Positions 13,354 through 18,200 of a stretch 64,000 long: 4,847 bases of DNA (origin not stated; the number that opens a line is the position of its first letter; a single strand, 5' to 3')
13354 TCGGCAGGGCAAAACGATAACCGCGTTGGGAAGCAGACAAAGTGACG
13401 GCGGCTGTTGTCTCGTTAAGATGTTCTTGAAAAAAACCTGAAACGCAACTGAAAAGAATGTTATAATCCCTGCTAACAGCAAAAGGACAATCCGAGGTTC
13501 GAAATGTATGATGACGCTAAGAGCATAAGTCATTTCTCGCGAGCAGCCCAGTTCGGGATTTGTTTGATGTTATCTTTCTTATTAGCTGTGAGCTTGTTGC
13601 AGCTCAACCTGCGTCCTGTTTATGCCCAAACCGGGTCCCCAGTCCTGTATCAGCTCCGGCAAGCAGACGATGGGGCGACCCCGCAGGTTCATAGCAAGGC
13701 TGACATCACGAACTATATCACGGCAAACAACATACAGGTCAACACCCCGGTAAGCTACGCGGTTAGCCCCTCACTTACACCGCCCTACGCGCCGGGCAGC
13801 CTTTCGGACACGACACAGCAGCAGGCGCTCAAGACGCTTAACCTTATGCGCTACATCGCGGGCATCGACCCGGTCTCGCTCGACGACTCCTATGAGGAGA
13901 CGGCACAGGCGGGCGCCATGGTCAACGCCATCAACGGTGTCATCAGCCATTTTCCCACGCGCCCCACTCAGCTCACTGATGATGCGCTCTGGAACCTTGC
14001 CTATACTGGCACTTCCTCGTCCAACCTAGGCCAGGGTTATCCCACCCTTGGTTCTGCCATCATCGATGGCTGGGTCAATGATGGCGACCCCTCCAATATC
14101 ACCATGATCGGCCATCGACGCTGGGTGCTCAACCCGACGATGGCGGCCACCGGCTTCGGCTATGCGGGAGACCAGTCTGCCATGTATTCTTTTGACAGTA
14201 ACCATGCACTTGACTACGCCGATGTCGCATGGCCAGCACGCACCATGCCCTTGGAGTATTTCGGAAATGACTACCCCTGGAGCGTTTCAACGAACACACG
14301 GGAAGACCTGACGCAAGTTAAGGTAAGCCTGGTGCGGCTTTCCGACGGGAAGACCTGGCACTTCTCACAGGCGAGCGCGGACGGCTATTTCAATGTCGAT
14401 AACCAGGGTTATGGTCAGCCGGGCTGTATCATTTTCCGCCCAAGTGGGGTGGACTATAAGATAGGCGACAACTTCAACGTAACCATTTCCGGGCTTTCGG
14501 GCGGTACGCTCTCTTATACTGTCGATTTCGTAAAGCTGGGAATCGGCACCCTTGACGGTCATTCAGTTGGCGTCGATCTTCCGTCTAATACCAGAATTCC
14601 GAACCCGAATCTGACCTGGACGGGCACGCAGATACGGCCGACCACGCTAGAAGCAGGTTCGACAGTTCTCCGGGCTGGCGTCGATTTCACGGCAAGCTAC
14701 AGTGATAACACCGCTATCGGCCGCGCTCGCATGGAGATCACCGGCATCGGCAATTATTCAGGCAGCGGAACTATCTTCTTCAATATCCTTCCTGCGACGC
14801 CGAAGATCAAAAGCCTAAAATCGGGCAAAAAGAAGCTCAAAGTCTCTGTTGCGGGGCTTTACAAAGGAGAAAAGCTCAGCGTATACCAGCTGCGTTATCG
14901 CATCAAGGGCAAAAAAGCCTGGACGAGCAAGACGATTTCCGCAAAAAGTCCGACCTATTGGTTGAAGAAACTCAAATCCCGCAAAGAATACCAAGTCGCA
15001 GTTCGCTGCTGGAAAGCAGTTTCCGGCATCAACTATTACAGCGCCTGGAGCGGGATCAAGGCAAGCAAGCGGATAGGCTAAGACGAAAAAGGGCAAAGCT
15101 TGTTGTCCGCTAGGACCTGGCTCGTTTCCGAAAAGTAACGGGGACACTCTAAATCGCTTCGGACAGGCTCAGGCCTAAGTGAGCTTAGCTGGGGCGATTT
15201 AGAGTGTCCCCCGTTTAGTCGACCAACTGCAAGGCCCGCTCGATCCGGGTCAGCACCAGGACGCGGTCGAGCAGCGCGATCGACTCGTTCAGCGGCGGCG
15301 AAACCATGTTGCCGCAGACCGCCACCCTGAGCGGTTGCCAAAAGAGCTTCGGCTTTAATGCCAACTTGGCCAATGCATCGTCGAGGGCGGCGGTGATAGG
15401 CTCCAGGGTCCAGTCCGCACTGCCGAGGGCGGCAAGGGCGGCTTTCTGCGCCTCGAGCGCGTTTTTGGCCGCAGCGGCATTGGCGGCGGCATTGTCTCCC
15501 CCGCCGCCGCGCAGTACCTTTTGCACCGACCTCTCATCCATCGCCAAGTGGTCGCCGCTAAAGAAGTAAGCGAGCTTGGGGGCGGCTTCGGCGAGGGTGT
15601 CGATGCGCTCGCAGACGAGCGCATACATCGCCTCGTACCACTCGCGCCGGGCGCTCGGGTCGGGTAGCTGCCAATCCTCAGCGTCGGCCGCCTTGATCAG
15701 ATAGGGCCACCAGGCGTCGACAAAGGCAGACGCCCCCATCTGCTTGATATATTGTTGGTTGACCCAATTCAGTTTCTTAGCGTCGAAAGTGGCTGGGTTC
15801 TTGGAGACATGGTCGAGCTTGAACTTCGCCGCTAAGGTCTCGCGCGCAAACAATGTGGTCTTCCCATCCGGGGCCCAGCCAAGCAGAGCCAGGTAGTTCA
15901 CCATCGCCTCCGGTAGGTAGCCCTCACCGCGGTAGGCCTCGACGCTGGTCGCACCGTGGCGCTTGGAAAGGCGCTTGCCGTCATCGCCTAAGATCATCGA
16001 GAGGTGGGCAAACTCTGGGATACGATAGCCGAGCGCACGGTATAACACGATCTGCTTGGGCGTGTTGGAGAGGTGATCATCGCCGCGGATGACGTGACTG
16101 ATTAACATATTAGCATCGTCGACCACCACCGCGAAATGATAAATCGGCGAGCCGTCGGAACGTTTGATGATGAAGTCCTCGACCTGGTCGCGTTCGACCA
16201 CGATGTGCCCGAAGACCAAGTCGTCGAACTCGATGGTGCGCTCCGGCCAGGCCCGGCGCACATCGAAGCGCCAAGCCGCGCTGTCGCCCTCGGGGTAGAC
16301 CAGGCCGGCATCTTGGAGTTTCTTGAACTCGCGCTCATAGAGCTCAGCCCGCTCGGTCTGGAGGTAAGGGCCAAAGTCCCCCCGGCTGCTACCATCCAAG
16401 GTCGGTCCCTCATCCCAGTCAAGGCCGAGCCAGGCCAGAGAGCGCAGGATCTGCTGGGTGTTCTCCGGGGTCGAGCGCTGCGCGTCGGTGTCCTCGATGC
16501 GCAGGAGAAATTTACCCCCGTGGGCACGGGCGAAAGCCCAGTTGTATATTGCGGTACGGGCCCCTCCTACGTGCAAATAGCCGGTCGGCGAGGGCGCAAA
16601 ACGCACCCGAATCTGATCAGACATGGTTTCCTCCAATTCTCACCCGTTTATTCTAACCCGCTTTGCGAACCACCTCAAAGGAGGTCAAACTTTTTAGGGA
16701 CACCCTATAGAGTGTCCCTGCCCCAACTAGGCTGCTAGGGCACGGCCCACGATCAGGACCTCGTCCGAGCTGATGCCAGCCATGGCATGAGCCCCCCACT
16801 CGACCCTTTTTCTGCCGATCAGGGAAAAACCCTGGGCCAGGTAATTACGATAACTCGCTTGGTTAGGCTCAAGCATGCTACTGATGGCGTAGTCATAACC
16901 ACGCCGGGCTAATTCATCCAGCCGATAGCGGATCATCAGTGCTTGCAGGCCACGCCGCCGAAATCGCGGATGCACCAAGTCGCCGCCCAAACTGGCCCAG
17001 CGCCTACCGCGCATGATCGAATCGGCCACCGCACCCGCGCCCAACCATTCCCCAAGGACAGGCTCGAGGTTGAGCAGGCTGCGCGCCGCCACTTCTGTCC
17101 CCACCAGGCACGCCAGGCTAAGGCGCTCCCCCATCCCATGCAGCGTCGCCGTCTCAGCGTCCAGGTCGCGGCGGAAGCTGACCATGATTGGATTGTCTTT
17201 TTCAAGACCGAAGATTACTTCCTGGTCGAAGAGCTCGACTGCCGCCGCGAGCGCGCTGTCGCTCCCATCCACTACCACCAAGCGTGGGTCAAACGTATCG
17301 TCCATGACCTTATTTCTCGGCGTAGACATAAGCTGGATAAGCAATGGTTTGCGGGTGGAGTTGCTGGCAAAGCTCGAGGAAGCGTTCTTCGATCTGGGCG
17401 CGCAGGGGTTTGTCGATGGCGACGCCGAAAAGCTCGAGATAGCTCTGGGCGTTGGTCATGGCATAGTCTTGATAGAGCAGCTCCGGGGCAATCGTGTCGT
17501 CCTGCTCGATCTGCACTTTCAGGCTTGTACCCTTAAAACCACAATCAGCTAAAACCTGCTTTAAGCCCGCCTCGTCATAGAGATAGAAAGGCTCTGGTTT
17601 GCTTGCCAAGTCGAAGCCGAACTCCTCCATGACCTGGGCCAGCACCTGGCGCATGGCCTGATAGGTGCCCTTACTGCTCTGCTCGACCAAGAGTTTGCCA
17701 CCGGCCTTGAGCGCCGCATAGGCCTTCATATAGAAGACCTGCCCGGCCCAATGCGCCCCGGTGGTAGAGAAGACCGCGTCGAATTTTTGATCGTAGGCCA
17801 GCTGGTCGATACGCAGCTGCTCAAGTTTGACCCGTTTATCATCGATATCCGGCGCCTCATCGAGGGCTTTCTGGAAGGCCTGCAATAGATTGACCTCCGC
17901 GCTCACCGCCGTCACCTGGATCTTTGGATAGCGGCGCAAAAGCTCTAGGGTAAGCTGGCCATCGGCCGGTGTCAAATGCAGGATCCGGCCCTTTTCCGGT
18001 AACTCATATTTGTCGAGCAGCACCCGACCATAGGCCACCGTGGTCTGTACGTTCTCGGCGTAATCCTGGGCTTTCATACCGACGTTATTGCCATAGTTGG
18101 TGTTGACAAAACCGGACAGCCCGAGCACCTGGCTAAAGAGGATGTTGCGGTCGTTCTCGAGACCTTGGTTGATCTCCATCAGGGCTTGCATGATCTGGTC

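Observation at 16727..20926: Tight operon: GspS-like ATP-grasp ligase + KAP NTPase::methyltransferase-like fusion + GNAT, wedged between hflX and gltX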

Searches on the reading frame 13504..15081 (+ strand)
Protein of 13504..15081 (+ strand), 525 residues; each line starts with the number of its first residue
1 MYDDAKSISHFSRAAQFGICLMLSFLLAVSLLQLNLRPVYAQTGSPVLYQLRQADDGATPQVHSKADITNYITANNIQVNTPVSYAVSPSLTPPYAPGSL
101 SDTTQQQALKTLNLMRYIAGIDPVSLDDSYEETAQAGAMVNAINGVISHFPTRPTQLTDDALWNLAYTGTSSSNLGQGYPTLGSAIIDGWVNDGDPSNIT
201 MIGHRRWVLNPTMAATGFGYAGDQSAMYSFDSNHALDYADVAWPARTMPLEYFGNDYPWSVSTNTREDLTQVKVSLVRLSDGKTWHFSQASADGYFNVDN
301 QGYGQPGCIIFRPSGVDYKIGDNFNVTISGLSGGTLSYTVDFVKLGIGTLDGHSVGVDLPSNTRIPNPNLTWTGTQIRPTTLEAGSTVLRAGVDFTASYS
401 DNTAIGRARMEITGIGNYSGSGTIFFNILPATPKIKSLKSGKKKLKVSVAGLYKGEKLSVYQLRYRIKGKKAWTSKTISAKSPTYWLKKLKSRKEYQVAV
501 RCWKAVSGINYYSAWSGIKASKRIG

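Call 88: search_protein_families(library=pfam, proteins=[window:13504-15081:+], max_evalue=0.01)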
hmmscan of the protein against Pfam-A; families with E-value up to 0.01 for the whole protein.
window:13504-15081:+ (525 aa): 2 families
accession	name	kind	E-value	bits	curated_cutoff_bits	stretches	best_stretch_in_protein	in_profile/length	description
PF00188.32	CAP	-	8.2e-06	27.1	21.1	1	111-227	3-109/117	Cysteine-rich secretory protein family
PF25788.1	Ig_Rha78A_N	-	0.0071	17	27.4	0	455-516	32-94/105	Rha78A-like, N-terminal immunoglobulin domain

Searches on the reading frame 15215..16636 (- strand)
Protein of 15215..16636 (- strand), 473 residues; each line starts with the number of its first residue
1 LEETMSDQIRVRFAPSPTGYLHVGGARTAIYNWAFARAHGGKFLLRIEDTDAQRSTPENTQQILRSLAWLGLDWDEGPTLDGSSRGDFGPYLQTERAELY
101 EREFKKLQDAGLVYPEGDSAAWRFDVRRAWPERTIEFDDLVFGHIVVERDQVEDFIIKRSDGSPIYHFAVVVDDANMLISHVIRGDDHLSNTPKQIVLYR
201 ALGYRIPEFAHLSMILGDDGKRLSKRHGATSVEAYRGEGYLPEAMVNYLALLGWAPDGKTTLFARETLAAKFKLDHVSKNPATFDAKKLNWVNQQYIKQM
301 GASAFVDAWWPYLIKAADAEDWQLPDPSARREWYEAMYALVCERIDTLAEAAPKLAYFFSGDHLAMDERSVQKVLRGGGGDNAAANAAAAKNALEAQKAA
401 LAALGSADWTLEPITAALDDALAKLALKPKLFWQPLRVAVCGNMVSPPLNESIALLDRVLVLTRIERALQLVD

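Call 3: search_protein_families(library=pfam, proteins=[window:15215-16636:-], max_evalue=0.01)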
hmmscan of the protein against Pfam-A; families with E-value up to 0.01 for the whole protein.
window:15215-16636:- (473 aa): 2 families
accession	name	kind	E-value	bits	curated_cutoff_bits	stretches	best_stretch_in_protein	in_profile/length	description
PF00749.27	tRNA-synt_1c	-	1.3e-83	280.9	23.4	2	126-291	146-314/314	tRNA synthetases class I (E and Q), catalytic domain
PF19269.4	Anticodon_2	-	2.3e-21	77.1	23.6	1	318-469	5-141/141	Anticodon binding domain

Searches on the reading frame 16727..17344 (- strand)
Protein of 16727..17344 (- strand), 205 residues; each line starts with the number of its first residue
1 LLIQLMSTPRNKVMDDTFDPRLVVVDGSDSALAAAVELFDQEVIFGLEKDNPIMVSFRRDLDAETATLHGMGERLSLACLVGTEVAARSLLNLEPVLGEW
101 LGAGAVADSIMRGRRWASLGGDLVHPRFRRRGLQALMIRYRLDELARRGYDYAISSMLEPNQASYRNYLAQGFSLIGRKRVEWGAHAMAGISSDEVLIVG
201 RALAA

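Call 3: search_protein_families(library=pfam, proteins=[window:16727-17344:-], max_evalue=0.01)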
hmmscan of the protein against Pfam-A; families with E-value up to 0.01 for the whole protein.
window:16727-17344:- (205 aa): 2 families
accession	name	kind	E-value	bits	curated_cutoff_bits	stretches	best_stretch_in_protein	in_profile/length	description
PF00583.31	Acetyltransf_1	-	0.00074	20.2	20.7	1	113-173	56-116/116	Acetyltransferase (GNAT) family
PF08445.16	FR47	-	0.0035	17.7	22.1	1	104-176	10-80/86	FR47-like protein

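Call 4: search_protein_families(library=ncbifam, proteins=[window:16727-17344:-], max_evalue=0.01)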
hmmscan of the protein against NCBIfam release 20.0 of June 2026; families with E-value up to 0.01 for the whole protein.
window:16727-17344:- (205 aa): 0 families

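Call 5: search_protein_families(library=padloc, proteins=[window:16727-17344:-], max_evalue=0.01)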
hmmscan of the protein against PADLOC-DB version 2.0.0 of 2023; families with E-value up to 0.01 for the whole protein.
window:16727-17344:- (205 aa): 0 families

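Call 21: search_solved_structures(query=window:16727-17305:-, max_evalue=10, show_alignments=1)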
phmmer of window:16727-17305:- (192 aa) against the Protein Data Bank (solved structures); distinct sequences matched with E-value up to 10: 5.
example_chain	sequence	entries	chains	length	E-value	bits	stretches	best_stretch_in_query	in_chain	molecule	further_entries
2cnm_A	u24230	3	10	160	0.035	17.2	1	78-161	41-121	MODIFICATION OF 30S RIBOSOMAL SUBUNIT PROTEIN S18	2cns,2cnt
5t7d_A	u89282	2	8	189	0.18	14.9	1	102-168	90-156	Phosphinothricin N-acetyltransferase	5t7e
2o62_A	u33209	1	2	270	0.69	13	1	61-92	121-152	hypothetical protein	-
5isv_A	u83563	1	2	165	0.7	13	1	104-161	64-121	Ribosomal-protein-alanine acetyltransferase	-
3dr6_A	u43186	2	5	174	1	12.5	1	102-164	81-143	yncA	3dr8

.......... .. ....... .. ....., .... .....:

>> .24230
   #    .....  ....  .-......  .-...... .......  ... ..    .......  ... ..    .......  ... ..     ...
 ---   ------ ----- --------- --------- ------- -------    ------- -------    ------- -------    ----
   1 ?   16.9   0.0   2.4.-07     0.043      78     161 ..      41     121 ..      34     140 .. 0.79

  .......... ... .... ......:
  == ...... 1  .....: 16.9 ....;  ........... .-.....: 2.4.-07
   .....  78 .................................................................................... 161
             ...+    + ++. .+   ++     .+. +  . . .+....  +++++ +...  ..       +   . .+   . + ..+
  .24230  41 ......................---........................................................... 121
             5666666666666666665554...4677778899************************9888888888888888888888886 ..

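Call 32: find_homologous_proteins(query=window:16727-17305:-, max_evalue=0.01)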
Query window:16727-17305:- (192 aa): 1 proteins with E <= 0.01 among 2369 candidates.
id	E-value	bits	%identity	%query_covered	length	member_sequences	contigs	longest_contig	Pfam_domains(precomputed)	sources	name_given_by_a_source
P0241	2.4e-119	414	100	100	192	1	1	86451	-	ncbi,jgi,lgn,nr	ncbi:MAG: GNAT family N-acetyltransferase [Coriobacteriales bacterium]|jgi:GNAT superfamily N-acetyl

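Call 58: search_solved_structures(query=A6, max_evalue=1, show_alignments=1)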
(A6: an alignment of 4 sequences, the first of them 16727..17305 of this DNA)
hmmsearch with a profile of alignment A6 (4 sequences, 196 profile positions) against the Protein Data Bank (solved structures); distinct sequences matched with E-value up to 1: 22.
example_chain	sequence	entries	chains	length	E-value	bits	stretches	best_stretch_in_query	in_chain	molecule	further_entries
5jtf_A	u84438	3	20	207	0.0017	21.3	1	101-168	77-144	Putative Phosphinothricin N-acetyltransferase | Phosphinothricin N-acetyltransferase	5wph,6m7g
9iy3_A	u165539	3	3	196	0.0081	19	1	117-170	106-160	GCN5-related N-acetyltransferase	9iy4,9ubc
2cnm_A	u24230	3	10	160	0.019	17.8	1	107-165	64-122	MODIFICATION OF 30S RIBOSOMAL SUBUNIT PROTEIN S18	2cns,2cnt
3dr6_A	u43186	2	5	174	0.035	17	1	113-165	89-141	yncA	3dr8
4yv3_A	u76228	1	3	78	0.036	16.9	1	14-51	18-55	Vimentin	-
4ypc_A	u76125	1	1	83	0.037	16.9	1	14-52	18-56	Vimentin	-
3swk_A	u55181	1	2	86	0.045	16.6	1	14-51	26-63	Vimentin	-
5whf_A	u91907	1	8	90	0.049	16.5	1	14-51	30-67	Vimentin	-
3uf1_A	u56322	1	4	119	0.069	16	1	14-52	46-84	Vimentin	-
1yr0_A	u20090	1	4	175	0.1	15.5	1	113-168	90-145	phosphinothricin acetyltransferase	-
2pdo_A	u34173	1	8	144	0.12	15.2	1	114-164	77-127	Acetyltransferase ypeA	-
4qus_A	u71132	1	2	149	0.13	15.1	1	114-164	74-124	Acetyltransferase YpeA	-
4qvt_A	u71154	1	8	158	0.15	14.9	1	114-164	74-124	Acetyltransferase YpeA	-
4j3g_A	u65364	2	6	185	0.19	14.5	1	113-168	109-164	GCN5-related N-acetyltransferase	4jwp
4h89_A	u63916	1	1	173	0.27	14.1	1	113-168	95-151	GCN5-related N-acetyltransferase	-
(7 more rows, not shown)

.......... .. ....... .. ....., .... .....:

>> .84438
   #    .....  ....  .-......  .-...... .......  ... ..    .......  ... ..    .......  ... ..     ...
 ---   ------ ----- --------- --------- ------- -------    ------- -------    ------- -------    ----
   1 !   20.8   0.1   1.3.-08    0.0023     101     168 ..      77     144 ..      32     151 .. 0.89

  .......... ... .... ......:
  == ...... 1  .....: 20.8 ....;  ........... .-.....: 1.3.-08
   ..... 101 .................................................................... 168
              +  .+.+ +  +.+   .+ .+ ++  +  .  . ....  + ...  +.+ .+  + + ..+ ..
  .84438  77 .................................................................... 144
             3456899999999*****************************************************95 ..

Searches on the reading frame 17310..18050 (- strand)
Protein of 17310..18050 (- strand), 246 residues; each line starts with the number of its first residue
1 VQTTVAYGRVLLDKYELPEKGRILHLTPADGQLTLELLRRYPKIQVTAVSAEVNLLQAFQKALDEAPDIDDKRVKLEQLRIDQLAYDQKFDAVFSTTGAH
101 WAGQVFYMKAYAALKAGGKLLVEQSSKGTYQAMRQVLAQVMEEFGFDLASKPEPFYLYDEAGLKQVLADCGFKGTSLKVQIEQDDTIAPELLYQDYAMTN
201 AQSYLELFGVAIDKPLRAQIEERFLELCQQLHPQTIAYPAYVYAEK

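Call 20: search_solved_structures(query=window:17310-18050:-, max_evalue=1, show_alignments=2)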
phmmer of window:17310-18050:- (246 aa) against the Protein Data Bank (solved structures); distinct sequences matched with E-value up to 1: 3.
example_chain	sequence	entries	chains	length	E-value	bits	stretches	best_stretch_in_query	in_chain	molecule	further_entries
3ccf_A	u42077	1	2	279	0.0001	25.4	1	60-175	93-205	Cyclopropane-fatty-acyl-phospholipid synthase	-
3g2m_A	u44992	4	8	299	0.0057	19.7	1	18-122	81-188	PCZA361.24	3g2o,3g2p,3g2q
4ine_A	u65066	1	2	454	0.73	12.9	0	62-131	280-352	Protein PMT-2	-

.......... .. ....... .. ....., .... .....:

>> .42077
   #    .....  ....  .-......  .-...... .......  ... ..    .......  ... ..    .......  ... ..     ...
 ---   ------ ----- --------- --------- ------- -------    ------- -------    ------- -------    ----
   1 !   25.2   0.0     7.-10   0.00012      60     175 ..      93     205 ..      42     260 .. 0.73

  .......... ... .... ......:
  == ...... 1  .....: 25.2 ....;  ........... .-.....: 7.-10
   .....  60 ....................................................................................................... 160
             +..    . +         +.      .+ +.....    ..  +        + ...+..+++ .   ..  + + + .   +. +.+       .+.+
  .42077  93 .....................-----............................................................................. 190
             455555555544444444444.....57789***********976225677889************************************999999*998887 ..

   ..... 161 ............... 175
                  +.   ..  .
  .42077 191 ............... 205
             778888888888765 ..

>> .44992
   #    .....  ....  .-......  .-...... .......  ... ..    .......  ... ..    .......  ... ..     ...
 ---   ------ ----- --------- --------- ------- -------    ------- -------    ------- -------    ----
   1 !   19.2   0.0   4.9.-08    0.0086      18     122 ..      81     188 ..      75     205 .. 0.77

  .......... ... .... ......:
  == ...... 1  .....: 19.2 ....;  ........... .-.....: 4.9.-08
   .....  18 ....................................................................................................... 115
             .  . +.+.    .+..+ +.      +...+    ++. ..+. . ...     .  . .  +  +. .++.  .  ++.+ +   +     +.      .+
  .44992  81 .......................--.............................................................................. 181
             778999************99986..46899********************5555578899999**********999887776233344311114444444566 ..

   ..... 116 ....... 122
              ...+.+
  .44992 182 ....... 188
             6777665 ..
